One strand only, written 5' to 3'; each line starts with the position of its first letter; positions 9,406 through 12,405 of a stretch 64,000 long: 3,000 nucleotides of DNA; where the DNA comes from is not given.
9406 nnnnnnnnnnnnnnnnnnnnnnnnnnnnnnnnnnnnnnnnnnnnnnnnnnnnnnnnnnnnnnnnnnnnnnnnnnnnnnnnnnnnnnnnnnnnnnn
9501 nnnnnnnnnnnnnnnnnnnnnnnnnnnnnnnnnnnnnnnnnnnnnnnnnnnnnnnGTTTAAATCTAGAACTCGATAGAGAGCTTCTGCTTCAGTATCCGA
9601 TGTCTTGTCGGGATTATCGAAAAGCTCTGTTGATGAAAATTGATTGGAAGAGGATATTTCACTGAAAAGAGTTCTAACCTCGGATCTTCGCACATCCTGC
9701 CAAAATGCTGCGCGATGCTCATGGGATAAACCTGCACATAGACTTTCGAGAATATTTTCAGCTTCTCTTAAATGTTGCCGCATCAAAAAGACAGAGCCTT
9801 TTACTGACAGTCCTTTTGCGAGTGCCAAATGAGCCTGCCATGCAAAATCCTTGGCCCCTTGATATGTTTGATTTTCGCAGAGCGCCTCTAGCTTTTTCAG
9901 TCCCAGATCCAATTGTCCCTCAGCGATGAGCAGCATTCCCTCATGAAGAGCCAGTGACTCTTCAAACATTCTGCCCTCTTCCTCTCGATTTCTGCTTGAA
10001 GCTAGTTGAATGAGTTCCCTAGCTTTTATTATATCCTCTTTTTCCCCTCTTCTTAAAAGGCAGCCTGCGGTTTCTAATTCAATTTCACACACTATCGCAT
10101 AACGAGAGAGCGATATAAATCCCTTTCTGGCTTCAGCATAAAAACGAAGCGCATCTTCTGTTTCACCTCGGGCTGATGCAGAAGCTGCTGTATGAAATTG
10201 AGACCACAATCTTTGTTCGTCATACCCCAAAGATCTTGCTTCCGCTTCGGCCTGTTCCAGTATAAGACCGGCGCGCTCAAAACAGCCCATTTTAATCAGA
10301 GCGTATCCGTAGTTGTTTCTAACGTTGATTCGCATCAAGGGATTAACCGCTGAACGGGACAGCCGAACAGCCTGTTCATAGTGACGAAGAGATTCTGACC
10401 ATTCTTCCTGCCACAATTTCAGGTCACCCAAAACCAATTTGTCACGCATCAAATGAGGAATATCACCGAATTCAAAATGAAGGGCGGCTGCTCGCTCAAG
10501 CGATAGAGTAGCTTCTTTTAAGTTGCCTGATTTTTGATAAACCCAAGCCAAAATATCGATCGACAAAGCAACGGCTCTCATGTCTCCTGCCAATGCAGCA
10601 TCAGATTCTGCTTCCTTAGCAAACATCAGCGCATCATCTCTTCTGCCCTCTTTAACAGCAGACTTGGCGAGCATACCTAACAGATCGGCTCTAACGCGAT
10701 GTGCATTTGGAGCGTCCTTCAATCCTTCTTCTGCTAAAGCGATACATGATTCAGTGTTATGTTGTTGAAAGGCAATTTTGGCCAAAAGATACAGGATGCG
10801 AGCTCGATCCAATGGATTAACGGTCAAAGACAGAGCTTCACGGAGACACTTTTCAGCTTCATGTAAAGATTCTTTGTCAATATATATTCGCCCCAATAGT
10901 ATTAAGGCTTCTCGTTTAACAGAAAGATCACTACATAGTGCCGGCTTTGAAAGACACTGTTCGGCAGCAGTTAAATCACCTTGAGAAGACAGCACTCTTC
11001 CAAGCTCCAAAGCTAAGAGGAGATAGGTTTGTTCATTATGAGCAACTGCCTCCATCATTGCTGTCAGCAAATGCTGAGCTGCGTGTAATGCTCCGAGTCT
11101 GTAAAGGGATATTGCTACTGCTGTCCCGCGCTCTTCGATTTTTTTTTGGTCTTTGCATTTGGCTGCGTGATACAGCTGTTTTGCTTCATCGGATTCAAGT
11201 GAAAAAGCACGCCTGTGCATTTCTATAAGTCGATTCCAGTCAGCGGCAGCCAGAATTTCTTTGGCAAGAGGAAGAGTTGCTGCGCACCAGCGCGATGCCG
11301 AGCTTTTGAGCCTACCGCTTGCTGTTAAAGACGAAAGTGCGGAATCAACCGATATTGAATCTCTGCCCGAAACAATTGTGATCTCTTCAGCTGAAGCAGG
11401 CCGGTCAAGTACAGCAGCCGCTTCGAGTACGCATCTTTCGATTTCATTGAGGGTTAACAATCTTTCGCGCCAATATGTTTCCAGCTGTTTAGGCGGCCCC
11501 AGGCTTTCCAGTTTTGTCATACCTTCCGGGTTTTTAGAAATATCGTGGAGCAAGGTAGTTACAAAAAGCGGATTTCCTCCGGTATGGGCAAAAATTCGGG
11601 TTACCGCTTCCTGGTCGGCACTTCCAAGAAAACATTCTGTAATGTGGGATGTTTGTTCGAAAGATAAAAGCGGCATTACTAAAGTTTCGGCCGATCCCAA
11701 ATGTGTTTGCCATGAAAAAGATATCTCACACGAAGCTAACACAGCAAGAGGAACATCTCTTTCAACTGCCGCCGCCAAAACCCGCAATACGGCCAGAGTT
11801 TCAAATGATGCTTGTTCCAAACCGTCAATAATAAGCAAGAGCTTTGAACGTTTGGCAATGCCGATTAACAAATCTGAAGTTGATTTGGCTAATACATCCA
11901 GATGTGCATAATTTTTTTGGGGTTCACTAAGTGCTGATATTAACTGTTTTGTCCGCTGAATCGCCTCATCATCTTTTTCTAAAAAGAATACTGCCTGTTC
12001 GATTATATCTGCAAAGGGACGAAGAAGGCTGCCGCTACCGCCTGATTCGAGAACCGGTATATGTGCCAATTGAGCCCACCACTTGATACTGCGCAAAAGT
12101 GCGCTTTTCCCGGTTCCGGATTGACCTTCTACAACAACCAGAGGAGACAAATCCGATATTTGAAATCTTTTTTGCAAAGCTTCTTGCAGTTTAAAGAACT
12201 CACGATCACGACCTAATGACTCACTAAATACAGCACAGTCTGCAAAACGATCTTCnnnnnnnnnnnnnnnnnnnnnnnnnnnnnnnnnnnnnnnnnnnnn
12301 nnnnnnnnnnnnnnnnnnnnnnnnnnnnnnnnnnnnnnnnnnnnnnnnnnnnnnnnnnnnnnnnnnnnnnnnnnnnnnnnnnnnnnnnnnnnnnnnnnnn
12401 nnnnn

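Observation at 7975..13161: Single 1728-aa polypeptide combining Ser/Thr kinase, STAND NTPase, TPR sensor, GAF and a sigma-54 enhancer-binding module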

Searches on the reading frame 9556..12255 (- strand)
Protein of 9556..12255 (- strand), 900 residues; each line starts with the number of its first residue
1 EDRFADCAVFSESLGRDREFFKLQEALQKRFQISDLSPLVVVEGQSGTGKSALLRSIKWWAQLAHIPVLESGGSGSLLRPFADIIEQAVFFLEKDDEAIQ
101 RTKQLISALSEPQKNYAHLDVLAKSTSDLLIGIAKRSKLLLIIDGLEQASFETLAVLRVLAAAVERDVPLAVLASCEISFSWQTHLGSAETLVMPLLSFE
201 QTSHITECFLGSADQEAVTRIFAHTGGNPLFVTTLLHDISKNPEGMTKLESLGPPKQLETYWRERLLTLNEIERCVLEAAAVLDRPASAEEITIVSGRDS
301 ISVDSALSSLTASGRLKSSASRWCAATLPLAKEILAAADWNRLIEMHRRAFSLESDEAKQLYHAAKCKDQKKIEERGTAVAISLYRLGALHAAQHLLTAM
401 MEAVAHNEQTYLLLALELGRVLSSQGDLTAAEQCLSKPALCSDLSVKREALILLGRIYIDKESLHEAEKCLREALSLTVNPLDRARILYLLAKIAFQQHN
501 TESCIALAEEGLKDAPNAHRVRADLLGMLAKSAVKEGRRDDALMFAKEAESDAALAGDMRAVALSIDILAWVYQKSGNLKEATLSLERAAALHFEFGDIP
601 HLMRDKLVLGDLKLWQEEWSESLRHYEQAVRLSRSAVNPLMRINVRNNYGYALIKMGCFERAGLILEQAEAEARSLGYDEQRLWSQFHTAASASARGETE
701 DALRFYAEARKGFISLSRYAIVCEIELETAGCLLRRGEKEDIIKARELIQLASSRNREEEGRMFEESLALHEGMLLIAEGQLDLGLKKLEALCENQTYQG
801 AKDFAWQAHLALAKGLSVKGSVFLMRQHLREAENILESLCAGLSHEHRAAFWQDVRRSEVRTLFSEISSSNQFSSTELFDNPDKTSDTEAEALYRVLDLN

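Call 37: search_solved_structures(query=window:9556-12255:-, max_evalue=1)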
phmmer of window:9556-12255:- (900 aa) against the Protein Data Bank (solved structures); distinct sequences matched with E-value up to 1: 8.
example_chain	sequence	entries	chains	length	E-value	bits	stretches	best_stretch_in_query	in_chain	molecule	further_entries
6fuz_A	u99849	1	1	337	2.4e-05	26.3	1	497-762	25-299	Kinesin light chain 1,Kinesin light chain 1,C-Jun-amino-terminal kinase-interacting protei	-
6fv0_A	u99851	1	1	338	2.4e-05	26.2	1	497-762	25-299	Kinesin light chain 1,Torsin-1A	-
6swu_A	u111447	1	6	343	2.6e-05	26.2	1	497-762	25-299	Kinesin light chain 1,Kinesin light chain 1,TPR domain of kinesin light chain 1 in complex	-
3nf1_A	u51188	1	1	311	3.4e-05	25.8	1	497-758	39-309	Kinesin light chain 1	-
5oj8_A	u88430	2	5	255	0.00062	21.6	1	498-668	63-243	Kinesin light chain 1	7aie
7ai4_A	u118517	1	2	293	0.003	19.3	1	497-669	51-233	Isoform C of Kinesin light chain 1,Isoform C of Kinesin light chain 1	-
9e5c_6s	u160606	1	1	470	0.014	17.1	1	545-675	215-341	Tetratricopeptide repeat protein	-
9y6s_6s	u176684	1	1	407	0.33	12.6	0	385-459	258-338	Anaphase-promoting complex subunit 5 domain-containing protein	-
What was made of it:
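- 9658..11238 (-): TPR / alpha-solenoid sensor array (residues about 630-1156, about 26 helices). Sequence hits to kinesin light chain TPRs (call 37).
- Tried and rejected: The PDB sequence search with the STAND-TPR part found only kinesin light chain TPRs (call 37).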

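Call 60: search_protein_representatives(protein=window:9556-12255:-)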
Query: 900 residues. Proteins with E-value up to 0.001 (for the whole library): 1118; up to 1e-10: 79; up to 1e-30: 8. The best 150 are listed.
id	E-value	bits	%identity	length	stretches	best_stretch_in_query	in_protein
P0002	0.0e+00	1050.0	57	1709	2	6-900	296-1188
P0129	7.4e-112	391.8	33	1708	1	12-900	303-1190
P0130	4.9e-96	339.5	30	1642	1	22-900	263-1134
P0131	8.7e-88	312.2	30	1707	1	36-900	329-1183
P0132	5.1e-75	270.0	46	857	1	569-900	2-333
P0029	2.0e-54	201.9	28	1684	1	9-900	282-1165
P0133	1.8e-39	152.4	56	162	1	243-389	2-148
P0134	2.3e-38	148.8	27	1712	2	37-867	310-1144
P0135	8.8e-30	120.4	27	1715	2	36-862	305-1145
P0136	2.9e-29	118.6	26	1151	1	38-862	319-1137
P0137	2.2e-28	115.7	27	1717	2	22-900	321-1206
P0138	1.0e-26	110.2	25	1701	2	40-875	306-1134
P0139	2.6e-25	105.6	25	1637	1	40-865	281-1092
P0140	2.7e-25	105.5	27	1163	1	37-671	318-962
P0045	1.3e-24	103.2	26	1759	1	39-861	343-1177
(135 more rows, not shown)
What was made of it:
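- About 45 clusters at the 50% identity level are 1640-1760 aa long with the STAND-TPR module in the same position (call 60).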
